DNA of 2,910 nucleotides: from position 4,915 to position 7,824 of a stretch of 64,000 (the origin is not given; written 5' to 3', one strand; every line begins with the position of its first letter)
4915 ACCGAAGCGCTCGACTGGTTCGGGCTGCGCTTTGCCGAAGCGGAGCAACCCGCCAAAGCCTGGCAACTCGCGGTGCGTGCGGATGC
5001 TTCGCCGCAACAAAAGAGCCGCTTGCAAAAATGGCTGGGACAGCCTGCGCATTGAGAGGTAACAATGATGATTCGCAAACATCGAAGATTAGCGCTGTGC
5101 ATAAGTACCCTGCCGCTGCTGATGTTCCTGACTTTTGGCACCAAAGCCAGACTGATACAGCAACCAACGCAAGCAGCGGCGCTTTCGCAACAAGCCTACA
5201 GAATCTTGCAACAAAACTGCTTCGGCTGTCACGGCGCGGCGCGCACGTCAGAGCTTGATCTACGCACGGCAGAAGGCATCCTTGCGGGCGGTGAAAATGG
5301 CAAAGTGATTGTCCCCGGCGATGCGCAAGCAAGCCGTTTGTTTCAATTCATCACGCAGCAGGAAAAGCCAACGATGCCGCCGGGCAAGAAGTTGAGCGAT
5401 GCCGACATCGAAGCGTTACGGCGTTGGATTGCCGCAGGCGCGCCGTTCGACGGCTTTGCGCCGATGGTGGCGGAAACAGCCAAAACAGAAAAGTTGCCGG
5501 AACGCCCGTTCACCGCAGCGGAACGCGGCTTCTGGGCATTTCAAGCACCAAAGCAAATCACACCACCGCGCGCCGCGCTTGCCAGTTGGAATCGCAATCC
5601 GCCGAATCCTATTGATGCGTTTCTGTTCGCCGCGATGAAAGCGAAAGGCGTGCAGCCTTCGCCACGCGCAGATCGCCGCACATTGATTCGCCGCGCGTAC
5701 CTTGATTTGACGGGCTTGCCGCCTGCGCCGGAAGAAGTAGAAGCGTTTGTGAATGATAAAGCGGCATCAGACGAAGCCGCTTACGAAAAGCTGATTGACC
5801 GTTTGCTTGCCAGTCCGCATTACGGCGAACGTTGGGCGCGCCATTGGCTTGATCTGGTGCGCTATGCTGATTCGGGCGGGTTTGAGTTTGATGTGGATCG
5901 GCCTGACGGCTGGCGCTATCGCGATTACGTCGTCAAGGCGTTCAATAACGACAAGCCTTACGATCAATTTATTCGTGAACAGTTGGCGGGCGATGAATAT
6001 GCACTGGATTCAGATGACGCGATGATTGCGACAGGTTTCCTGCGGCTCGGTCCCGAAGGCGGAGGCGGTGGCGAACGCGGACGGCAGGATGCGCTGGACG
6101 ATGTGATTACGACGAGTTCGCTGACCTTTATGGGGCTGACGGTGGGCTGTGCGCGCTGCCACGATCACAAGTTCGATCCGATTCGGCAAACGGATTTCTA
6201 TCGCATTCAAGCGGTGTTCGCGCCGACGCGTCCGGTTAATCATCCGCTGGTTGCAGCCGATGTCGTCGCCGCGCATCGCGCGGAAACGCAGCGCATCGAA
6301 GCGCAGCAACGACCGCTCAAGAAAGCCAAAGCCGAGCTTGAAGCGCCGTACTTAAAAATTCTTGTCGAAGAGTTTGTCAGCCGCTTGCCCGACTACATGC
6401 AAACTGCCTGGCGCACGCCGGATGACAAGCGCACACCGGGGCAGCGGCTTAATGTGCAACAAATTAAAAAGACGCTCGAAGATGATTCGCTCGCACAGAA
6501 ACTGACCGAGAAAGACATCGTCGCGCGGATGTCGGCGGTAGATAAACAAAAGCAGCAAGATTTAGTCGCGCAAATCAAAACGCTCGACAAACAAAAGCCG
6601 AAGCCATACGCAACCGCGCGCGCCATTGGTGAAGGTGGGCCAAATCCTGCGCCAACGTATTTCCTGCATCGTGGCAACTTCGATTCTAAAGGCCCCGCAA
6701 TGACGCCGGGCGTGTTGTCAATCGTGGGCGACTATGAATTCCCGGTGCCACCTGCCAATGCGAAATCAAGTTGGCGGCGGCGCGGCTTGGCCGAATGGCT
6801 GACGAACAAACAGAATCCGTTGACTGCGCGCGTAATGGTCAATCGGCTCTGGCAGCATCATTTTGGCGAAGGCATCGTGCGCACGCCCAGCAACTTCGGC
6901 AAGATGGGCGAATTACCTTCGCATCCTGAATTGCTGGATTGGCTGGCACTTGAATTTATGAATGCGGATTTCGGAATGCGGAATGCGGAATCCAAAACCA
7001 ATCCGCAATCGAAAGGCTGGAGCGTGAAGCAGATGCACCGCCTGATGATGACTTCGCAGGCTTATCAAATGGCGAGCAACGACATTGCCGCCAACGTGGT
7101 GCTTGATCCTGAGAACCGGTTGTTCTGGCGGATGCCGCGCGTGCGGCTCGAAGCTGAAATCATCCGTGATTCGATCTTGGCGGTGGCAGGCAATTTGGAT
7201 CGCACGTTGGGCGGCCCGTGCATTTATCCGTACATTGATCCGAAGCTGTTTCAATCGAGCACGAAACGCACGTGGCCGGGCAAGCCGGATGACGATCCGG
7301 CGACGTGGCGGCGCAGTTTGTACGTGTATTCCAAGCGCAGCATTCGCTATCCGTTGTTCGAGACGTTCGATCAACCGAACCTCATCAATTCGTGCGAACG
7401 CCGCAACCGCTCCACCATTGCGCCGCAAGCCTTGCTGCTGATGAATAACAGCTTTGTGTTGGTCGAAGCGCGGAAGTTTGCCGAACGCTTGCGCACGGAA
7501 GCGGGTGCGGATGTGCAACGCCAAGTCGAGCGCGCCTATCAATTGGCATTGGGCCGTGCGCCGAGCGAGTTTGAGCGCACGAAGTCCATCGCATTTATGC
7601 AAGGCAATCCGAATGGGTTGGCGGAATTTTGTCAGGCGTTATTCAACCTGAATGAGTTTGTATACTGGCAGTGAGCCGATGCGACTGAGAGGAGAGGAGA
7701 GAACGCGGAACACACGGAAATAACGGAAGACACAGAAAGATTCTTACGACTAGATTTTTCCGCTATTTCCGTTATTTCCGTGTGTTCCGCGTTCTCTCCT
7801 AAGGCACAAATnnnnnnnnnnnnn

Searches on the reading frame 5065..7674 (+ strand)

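Call 47: search_protein_families(library=pfam, proteins=[window:5065-7674:+], max_evalue=0.00001)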
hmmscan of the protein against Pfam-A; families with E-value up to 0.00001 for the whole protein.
window:5065-7674:+ (869 aa): 4 families
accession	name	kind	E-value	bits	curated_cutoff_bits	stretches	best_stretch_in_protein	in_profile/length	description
PF07587.16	PSD1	-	7.6e-89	297.7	28.5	1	571-843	1-242/244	Protein of unknown function (DUF1553)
PF07583.16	PSCyt2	-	4e-84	282.2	29.8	1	182-389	1-208/209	Protein of unknown function (DUF1549)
PF07635.16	PSCyt1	-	5.4e-13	49.8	22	1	52-106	1-57/59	Planctomycete cytochrome C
PF13442.11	Cytochrome_CBB3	-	3.5e-07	30.9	27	1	43-122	5-68/68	Cytochrome C oxidase, cbb3-type, subunit III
